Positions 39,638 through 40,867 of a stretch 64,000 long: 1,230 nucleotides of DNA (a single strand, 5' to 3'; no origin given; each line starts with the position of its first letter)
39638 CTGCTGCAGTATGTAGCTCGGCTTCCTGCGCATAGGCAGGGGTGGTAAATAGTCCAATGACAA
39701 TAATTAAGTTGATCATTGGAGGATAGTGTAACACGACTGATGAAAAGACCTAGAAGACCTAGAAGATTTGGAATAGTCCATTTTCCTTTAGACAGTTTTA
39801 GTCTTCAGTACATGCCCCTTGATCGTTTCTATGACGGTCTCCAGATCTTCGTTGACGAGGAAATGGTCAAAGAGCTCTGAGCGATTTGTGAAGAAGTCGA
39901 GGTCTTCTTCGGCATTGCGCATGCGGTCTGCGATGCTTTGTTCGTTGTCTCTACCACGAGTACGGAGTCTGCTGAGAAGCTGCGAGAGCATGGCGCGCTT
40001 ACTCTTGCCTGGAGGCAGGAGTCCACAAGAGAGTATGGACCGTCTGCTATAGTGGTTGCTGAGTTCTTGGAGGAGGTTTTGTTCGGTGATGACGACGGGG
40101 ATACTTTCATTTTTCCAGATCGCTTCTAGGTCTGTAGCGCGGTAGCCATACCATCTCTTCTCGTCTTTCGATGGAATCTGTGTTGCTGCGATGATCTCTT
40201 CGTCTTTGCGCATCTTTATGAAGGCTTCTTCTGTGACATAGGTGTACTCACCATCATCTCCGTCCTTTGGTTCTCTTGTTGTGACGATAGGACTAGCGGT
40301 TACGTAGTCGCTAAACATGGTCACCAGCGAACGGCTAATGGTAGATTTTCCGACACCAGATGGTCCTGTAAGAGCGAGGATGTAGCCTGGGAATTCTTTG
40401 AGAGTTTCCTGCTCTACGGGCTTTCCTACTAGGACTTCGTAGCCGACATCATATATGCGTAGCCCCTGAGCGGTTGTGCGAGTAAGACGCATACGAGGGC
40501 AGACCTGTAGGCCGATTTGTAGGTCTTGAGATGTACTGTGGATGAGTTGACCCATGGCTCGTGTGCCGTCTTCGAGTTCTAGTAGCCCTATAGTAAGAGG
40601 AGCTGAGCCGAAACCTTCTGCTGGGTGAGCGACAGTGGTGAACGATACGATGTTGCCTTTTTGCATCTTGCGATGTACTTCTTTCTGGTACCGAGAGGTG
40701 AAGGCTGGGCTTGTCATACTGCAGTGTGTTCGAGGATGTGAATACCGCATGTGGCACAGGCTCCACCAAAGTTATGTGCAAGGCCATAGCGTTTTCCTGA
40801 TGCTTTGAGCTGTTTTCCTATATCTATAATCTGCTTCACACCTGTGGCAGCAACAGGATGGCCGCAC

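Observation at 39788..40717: DUF35 OB-fold fused to a diverged guanylate-kinase-like domain as the last gene of a mevalonate operon that lacks a phosphomevalonate kinase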

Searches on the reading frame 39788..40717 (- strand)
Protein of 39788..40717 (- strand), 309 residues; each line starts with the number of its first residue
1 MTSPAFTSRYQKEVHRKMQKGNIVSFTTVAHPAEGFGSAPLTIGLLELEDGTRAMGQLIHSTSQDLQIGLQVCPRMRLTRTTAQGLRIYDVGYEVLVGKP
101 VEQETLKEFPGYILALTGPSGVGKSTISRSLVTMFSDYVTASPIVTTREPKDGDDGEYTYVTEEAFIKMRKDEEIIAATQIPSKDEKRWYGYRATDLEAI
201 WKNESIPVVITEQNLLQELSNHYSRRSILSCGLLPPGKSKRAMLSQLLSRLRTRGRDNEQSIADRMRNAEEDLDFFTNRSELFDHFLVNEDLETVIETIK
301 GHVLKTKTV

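Call 5: search_protein_families(library=pfam, proteins=[window:39788-40717:-], max_evalue=0.01)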
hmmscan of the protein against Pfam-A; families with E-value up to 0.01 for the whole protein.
window:39788-40717:- (309 aa): 11 families
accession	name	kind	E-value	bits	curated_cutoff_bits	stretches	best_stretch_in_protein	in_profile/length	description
PF00625.27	Guanylate_kin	-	4.1e-15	56.4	25.2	1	115-301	6-177/182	Guanylate kinase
PF01796.24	OB_ChsH2_C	-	3.9e-08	33.5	27.1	1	20-72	7-60/65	ChsH2, C-terminal OB-fold domain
PF13401.12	AAA_22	-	6.8e-05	23.6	27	1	112-141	6-33/130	AAA domain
PF13238.12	AAA_18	-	7.1e-05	23.7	29.4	1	115-159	2-45/128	AAA domain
PF00005.33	ABC_tran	-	0.00033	21.7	25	1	109-164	9-67/137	ABC transporter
PF03193.22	RsgA_GTPase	-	0.00073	19.8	30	1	88-133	79-128/174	RsgA GTPase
PF00485.24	PRK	-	0.0013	19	22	0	113-142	1-31/196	Phosphoribulokinase / Uridine kinase family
PF09860.14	DUF2087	-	0.0036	17.9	22.4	0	238-289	10-59/69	Uncharacterized protein conserved in bacteria (DUF2087)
PF20720.3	nSTAND3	-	0.0058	16.8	27.2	0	113-151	19-55/155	Novel STAND NTPase 3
PF03215.21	Rad17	-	0.0061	17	23.8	0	103-134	37-68/186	Rad17 P-loop domain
PF13671.12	AAA_33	-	0.0071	17.1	27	0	115-159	3-47/143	AAA domain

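Call 6: search_protein_families(library=ncbifam, proteins=[window:39788-40717:-], max_evalue=0.01)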
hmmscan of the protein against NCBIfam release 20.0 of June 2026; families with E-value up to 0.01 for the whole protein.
window:39788-40717:- (309 aa): 11 families
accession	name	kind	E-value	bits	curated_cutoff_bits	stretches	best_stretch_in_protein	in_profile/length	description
TIGR03263.1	guanyl_kin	equivalog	1.7e-22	79.9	160.45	1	113-300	3-175/180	guanylate kinase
NF011324.0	PRK14737.1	equivalog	3.5e-13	49.7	318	1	117-307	11-186/187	guanylate kinase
NF011325.0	PRK14738.1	equivalog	1.7e-08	33.9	263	1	113-180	15-83/206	guanylate kinase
NF007485.0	PRK10078.1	equivalog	0.00035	20.3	153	1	113-272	4-149/186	ribose 1,5-bisphosphokinase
TIGR02324.1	CP_lyasePhnL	equivalog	0.00047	19.7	256.3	1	101-172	24-90/224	phosphonate C-P lyase system protein PhnL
TIGR02322.1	phosphon_PhnN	equivalog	0.00052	19.7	156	1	112-272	2-149/179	phosphonate metabolism protein/1,5-bisphosphokinase (PRPP-forming) PhnN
NF002059.0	PRK00889.1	subfamily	0.00083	19.1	244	0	110-137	4-31/177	adenylyl-sulfate kinase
TIGR03796.1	NHLM_micro_ABC1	equivalog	0.0013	17.1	853.3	1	90-136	484-530/710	NHLP family bacteriocin export ABC transporter peptidase/permease/ATPase subunit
TIGR00455.1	apsK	equivalog_domain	0.0032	17.2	138.7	0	102-133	9-40/184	adenylyl-sulfate kinase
NF004040.0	PRK05537.1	equivalog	0.007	14.9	669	0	107-137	392-422/572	bifunctional sulfate adenylyltransferase/adenylylsulfate kinase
NF006744.0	PRK09270.1-3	equivalog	0.0086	15.5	281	0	112-145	24-57/213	nucleoside/nucleotide kinase family protein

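Call 7: find_homologous_proteins(query=window:39788-40717:-)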
Query window:39788-40717:- (309 aa): 440 proteins with E <= 0.001 among 1701 candidates; the best 120 are listed.
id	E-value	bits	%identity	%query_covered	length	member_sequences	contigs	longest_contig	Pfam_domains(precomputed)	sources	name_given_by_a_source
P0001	4.0e-201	684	100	100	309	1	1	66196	PF01796.24,PF00625.28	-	-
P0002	5.8e-165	566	82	100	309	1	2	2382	PF01796.24,PF00625.28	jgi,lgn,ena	-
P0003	5.3e-122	425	64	99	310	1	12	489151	PF01796.24,PF00005.34,PF13401.13,PF00625.28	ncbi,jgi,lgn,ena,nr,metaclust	ncbi:hypothetical protein COU78_03600 [Candidatus Peregrinibacteria bacterium CG10_big_fil_rev_8_21_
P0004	2.1e-120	420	64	99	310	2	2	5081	PF01796.24,PF00005.34,PF00910.29,PF13401.13,PF00625.28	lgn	-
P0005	5.7e-120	418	62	99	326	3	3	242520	PF01796.24,PF00005.34,PF00625.28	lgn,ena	-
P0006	7.9e-120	418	64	98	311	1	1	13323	PF01796.24,PF13401.13,PF00625.28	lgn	-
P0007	1.8e-118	413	62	99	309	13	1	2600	PF01796.24,PF00625.28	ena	-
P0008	8.1e-118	411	62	99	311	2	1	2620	PF01796.24,PF13401.13,PF00625.28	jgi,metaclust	metaclust:\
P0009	1.6e-117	410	63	99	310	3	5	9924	PF01796.24,PF00625.28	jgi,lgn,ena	jgi:guanylate kinase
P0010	1.4e-116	407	63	99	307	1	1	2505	PF01796.24,PF13401.13,PF00625.28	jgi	-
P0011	9.7e-115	401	61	98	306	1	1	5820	PF01796.24,PF00625.28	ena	-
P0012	1.3e-113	397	64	95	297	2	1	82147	PF01796.24,PF00005.34,PF00625.28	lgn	-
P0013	1.7e-113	397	64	93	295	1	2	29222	PF01796.24,PF13401.13,PF00625.28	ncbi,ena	-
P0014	2.4e-113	396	63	95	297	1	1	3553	PF01796.24,PF00625.28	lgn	-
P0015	6.9e-113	395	61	99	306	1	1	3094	PF01796.24,PF00625.28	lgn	-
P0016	1.1e-112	394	58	98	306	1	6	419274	PF01796.24,PF00625.28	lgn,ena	-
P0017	1.2e-112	394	58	99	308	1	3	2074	PF01796.24,PF00005.34,PF00625.28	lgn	-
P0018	1.1e-110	388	59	98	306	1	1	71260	PF01796.24,PF00625.28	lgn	-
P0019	2.1e-110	387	63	91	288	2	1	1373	PF01796.24,PF13401.13,PF00625.28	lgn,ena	-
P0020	6.9e-109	382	58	98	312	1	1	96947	PF01796.24,PF00005.34,PF00625.28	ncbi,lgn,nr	ncbi:OB-fold domain-containing protein [Patescibacteria group bacterium]|nr:OB-fold domain-containin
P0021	3.6e-108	379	58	98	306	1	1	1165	PF01796.24,PF00625.28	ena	-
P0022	4.6e-108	379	60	99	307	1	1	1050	PF01796.24,PF00625.28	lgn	-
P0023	2.5e-107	377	59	96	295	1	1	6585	PF01796.24,PF00625.28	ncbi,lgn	-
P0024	3.7e-107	376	61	93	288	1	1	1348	PF01796.24,PF00625.28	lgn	-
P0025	4.6e-107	376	57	98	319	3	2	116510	PF01796.24,PF00625.28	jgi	-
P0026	5.1e-107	376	57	98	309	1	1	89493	PF01796.24,PF00625.28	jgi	jgi:guanylate kinase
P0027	7.3e-107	375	58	98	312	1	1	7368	PF01796.24,PF00625.28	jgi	-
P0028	8.5e-107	375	58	97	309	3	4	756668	PF01796.24,PF13401.13,PF00625.28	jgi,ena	-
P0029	1.0e-106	375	61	93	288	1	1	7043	PF01796.24,PF00625.28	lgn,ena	-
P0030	1.9e-106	374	57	98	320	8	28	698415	PF01796.24,PF00625.28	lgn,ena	-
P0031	4.2e-106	373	56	98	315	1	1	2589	PF01796.24,PF00625.28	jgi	jgi:guanylate kinase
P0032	5.6e-106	372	57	100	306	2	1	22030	PF01796.24,PF00625.28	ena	-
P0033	8.9e-106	372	58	99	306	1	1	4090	PF01796.24,PF13401.13,PF00625.28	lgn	-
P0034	9.3e-106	371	57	98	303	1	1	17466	PF01796.24,PF13401.13,PF00625.28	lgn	-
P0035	1.1e-105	371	59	99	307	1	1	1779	PF01796.24,PF00625.28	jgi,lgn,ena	-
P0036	1.1e-105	371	58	98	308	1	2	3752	PF01796.24,PF00625.28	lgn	-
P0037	1.3e-105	371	56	98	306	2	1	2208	PF01796.24,PF00625.28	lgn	-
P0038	2.0e-105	370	57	98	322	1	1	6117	PF01796.24,PF00625.28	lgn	-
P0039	3.7e-105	369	57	98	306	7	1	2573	PF01796.24,PF00625.28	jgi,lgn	jgi:guanylate kinase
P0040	3.7e-105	369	58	99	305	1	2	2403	PF01796.24,PF00625.28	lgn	-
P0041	4.3e-105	369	56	99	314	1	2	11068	PF01796.24,PF00625.28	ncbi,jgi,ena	ncbi:MAG: OB-fold domain-containing protein [Candidatus Peribacteraceae bacterium]|jgi:guanylate kin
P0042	7.3e-105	369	56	98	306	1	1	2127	PF01796.24,PF00625.28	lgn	-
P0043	9.8e-105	368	59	93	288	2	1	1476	PF01796.24,PF00625.28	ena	-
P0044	1.3e-104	368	56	98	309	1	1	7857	PF01796.24,PF00625.28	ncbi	-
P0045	1.3e-104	368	56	100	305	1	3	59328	PF01796.24,PF00625.28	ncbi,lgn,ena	-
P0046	1.5e-104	367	56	100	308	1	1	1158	PF01796.24,PF00005.34,PF00625.28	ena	-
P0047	3.3e-104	366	56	98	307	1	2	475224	PF01796.24,PF13401.13,PF00625.28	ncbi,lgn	-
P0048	4.3e-104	366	55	98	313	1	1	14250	PF01796.24,PF00625.28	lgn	-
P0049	4.4e-104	366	57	98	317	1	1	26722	PF01796.24,PF00625.28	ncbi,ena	-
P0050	5.2e-104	366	56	98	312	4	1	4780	PF01796.24,PF00625.28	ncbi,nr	ncbi:OB-fold domain-containing protein [Patescibacteria group bacterium]|nr:OB-fold domain-containin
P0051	6.3e-104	365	58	95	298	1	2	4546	PF01796.24,PF00005.34,PF00625.28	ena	-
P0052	7.0e-104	365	58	93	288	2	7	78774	PF01796.24,PF00625.28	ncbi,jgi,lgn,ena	-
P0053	8.1e-104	365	58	98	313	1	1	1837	PF01796.24,PF00625.28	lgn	-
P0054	8.7e-104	365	55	98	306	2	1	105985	PF01796.24,PF00625.28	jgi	jgi:guanylate kinase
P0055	9.9e-104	365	57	98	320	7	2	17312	PF01796.24,PF00625.28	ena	-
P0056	1.1e-103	365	56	99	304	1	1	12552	PF01796.24,PF00625.28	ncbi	-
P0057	1.1e-103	365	56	99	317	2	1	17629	PF01796.24,PF00625.28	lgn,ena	-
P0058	1.8e-103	364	62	94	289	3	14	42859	PF01796.24,PF00625.28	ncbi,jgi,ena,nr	ncbi:hypothetical protein A2881_00450 [Candidatus Peribacteria bacterium RIFCSPHIGHO2_01_FULL_55_13]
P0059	1.9e-103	364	61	93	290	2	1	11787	PF01796.24,PF00625.28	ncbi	-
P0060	2.2e-103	364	58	98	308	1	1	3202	PF01796.24,PF00625.28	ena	-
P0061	2.4e-103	364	57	98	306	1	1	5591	PF01796.24,PF13401.13,PF00625.28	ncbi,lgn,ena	-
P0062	4.5e-103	363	56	98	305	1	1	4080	PF01796.24,PF13401.13,PF00625.28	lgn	-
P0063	4.8e-103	363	59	94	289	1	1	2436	PF01796.24,PF00625.28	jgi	jgi:guanylate kinase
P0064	4.8e-103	363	55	98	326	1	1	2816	PF01796.24,PF13401.13,PF00625.28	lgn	-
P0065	5.9e-103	362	54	98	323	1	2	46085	PF01796.24,PF00625.28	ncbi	-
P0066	6.4e-103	362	56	97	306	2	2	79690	PF01796.24,PF00625.28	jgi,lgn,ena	-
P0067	6.8e-103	362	55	98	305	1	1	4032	PF01796.24,PF13401.13,PF00625.28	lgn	-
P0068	7.6e-103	362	58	94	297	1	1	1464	PF01796.24,PF00625.28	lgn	-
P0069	9.5e-103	362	56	98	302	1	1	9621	PF01796.24,PF13401.13,PF00625.28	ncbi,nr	ncbi:MAG: hypothetical protein HOO67_04570 [Candidatus Peribacteraceae bacterium]|nr:hypothetical pr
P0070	1.0e-102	362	56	98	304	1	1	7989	PF01796.24,PF13401.13,PF00625.28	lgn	-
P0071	1.0e-102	361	56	99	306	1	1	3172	PF01796.24,PF00625.28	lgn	-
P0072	1.1e-102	361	56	99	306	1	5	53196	PF01796.24,PF00625.28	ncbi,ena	ncbi:MAG: OB-fold domain-containing protein [Patescibacteria group bacterium]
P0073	2.1e-102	360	56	98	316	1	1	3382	PF01796.24,PF00625.28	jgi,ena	-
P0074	2.2e-102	360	58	98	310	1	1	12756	PF01796.24,PF00625.28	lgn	-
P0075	2.3e-102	360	56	96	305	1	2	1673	PF01796.24,PF13401.13,PF00625.28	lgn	-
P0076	3.3e-102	360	56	99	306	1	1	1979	PF01796.24,PF00625.28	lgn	-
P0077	3.8e-102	360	56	98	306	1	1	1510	PF01796.24,PF13401.13,PF00625.28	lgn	-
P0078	4.1e-102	360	56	96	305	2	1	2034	PF01796.24,PF13401.13,PF00625.28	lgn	-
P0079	4.6e-102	359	58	94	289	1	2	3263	PF01796.24,PF00625.28,PF13238.13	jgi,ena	jgi:guanylate kinase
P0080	5.1e-102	359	56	99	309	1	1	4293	PF01796.24,PF13401.13,PF00625.28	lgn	-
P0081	5.5e-102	359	53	99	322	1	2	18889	PF01796.24,PF00625.28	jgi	-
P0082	6.6e-102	359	57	98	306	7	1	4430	PF01796.24,PF00625.28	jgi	jgi:guanylate kinase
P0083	6.6e-102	359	55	98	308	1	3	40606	PF01796.24,PF00625.28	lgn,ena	-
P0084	9.4e-102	358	58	97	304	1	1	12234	PF00625.28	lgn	-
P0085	1.1e-101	358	56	97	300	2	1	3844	PF01796.24,PF13401.13,PF00625.28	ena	-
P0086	1.8e-101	357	57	97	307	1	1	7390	PF01796.24,PF00625.28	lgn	-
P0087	2.1e-101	357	55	98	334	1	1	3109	PF01796.24,PF13401.13,PF00625.28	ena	-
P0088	2.1e-101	357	59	93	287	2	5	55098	PF01796.24,PF00625.28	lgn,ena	-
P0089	2.3e-101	357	54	98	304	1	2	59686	PF01796.24,PF13401.13,PF00625.28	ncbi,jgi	-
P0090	2.6e-101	357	55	98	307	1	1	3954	PF01796.24,PF13401.13,PF00625.28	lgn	-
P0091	3.6e-101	356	56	97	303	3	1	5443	PF01796.24,PF13401.13,PF00625.28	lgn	-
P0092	3.8e-101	356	57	99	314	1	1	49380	PF01796.24,PF00625.28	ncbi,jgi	jgi:guanylate kinase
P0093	5.1e-101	356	56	98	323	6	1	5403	PF01796.24,PF00625.28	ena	-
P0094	5.8e-101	356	56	93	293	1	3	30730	PF01796.24,PF00005.34,PF00625.28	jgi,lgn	-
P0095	6.4e-101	356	53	98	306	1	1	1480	PF01796.24,PF00625.28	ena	-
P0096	7.4e-101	355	55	98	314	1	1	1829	PF01796.24,PF00625.28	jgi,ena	-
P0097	8.3e-101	355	56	99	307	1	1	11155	PF01796.24,PF00625.28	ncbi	-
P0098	1.1e-100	355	54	100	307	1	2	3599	PF01796.24,PF00625.28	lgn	-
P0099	1.3e-100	355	56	94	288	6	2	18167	PF01796.24,PF00625.28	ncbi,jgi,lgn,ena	-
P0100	1.3e-100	355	56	98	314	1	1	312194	PF01796.24,PF00625.28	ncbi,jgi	jgi:guanylate kinase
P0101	1.4e-100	355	57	95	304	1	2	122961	PF01796.24,PF00625.28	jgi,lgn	jgi:guanylate kinase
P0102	1.4e-100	354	55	97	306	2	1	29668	PF01796.24,PF00625.28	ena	-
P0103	1.4e-100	354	55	98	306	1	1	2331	PF01796.24,PF00625.28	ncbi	-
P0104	1.5e-100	354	55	96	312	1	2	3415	PF01796.24,PF13401.13,PF00625.28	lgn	-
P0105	1.6e-100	354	55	98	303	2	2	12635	PF01796.24,PF13401.13,PF00625.28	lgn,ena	-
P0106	1.6e-100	354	54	98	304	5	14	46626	PF01796.24,PF00005.34,PF00625.28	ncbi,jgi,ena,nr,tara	ncbi:MAG: OB-fold domain-containing protein [Candidatus Peribacteraceae bacterium]|jgi:guanylate kin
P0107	1.6e-100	354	56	99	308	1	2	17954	PF01796.24,PF13401.13,PF00625.28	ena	-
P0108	1.7e-100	354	57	97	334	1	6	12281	PF01796.24,PF13401.13,PF00625.28,PF13238.13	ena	-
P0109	1.8e-100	354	54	98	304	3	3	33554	PF01796.24,PF13401.13,PF00625.28,PF13238.13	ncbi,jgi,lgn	jgi:guanylate kinase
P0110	1.9e-100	354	55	98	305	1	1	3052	PF01796.24,PF13401.13,PF00625.28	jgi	jgi:guanylate kinase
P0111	1.9e-100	354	54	98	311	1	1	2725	PF01796.24,PF00625.28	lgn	-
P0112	1.9e-100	354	56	97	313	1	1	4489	PF01796.24,PF13401.13,PF00625.28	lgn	-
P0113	2.1e-100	354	58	94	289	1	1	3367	PF01796.24,PF00625.28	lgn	-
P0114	2.3e-100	354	59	94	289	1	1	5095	PF01796.24,PF13401.13,PF00625.28,PF13238.13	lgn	-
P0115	2.5e-100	354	56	98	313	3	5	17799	PF01796.24,PF00625.28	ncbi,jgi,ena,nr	ncbi:MAG: OB-fold domain-containing protein, partial [Candidatus Peribacteraceae bacterium]|nr:hypot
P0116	2.8e-100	353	57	98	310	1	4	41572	PF01796.24,PF00625.28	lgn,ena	-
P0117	3.1e-100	353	55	99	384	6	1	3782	PF01796.24,PF00625.28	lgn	-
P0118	3.4e-100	353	58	92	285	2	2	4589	PF01796.24,PF00625.28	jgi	jgi:guanylate kinase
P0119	3.4e-100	353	55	98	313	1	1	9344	PF01796.24,PF00625.28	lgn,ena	-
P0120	3.4e-100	353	55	98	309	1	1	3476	PF01796.24,PF13401.13,PF00625.28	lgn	-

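Call 22: search_solved_structures(query=window:39788-40717:-, max_evalue=0.01, show_alignments=3)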
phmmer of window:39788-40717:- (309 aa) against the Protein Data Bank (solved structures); distinct sequences matched with E-value up to 0.01: 30.
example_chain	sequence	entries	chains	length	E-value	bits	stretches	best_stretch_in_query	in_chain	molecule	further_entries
7n6g_6M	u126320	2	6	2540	1.3e-13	54.3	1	113-183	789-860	FAP42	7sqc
3lnc_A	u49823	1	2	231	1.4e-11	47.6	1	109-300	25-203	Guanylate kinase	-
1lvg_A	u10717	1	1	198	6.6e-10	42.1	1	115-301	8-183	Guanylate kinase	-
1gky_A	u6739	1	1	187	1.2e-09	41.2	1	114-304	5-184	GUANYLATE KINASE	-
1ex6_A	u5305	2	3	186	1.2e-09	41.2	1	115-304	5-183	GUANYLATE KINASE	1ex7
4f4j_A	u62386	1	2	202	1.6e-09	40.8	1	114-304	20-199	Guanylate kinase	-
1z6g_A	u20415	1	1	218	1.7e-09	40.7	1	112-305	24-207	guanylate kinase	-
6mfu_A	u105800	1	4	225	2e-09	40.5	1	114-298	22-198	Guanylate kinase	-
7luy_A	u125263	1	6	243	5.5e-09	39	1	109-303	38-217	Guanylate kinase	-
2an9_A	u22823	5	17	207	7.4e-09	38.6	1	112-301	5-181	Guanylate kinase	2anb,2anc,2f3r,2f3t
1s96_A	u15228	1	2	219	7.6e-09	38.6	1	111-301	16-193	Guanylate kinase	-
6nui_A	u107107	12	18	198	2.9e-08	36.7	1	115-300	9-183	Guanylate kinase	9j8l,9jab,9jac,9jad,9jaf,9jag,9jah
8pts_A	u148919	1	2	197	2.9e-08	36.7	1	115-300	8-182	Guanylate kinase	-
9jae_A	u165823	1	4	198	3.8e-08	36.3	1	115-300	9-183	Guanylate kinase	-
4qrh_A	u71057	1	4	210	5.4e-08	35.8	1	110-296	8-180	Guanylate kinase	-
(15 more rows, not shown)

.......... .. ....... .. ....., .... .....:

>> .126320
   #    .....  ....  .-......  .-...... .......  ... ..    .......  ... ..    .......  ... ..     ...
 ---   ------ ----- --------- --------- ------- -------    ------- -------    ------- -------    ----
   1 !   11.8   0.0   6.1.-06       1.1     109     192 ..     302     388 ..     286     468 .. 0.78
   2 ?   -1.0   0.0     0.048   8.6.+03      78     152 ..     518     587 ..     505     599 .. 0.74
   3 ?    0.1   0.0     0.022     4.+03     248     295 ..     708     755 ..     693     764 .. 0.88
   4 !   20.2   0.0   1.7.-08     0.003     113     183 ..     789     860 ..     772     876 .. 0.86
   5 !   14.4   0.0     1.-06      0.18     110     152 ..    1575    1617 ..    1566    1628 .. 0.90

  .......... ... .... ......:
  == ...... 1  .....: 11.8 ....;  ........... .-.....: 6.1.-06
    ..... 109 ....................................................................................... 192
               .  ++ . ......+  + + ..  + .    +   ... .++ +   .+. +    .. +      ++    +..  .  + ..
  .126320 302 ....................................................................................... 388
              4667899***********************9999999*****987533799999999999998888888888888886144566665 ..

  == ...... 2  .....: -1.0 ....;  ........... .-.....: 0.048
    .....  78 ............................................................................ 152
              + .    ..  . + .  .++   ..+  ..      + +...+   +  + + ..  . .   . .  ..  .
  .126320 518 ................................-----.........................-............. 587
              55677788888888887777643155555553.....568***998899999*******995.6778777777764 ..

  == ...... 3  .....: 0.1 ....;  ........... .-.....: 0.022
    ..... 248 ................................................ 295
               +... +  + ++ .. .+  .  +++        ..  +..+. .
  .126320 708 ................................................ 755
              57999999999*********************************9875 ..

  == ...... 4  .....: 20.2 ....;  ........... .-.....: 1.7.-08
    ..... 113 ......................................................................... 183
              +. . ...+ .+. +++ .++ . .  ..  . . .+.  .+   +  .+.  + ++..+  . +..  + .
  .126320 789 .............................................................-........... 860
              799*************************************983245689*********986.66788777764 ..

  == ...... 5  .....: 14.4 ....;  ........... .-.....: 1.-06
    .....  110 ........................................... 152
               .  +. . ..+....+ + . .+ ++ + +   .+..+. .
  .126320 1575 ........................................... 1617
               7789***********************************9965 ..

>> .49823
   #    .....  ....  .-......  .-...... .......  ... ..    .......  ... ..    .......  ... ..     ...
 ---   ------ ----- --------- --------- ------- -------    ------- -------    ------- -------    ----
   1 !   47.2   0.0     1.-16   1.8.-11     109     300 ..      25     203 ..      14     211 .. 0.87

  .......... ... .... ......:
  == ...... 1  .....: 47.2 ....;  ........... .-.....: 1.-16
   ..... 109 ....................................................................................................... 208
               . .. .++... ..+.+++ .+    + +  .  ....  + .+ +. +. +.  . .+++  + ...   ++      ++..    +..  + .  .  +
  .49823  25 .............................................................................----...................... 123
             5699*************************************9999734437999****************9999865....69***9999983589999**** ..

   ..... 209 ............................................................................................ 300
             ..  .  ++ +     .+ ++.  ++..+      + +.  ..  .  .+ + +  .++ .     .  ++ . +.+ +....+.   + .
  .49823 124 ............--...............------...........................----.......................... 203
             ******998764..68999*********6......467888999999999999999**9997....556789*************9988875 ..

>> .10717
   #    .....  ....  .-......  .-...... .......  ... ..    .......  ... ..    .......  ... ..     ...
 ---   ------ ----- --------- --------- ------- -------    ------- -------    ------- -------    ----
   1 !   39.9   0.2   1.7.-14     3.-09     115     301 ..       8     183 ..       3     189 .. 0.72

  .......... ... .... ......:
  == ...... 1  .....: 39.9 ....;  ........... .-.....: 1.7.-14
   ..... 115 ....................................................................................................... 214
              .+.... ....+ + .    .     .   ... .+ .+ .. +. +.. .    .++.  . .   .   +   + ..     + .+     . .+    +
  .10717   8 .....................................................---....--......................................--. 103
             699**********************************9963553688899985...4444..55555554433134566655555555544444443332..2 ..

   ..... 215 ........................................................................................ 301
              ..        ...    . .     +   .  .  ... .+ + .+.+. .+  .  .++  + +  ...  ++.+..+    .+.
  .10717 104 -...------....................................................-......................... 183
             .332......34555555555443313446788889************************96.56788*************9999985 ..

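Call 29: find_related_loci(query=window:39791-40717:-, collection=genome_contigs, flank=10000)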
Query window:39791-40717:- (309 aa) in genome_contigs; peptide patterns used: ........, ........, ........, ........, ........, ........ (x = any residue, [..] = any of these).
112 stretches matched a pattern; 2 encode a relative of the query (tblastn E <= 1e-3); 2 distinct loci.
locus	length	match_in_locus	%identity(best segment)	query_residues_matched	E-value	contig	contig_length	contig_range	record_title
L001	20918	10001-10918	64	1-305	2e-133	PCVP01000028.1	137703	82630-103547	MAG: Candidatus Peregrinibacteria bacterium CG11_big_fil_rev_8_21_14_0_20_49_14 CG11_8_21_14_0.20_scaffold_18_c, whole g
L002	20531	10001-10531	23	111-299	6e-5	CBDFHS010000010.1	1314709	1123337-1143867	MAG: Nakamurella sp. isolate 65ab893c-a0a1-4b15-993b-c58fe554840a genome assembly, contig: contig_10, whole genome shotg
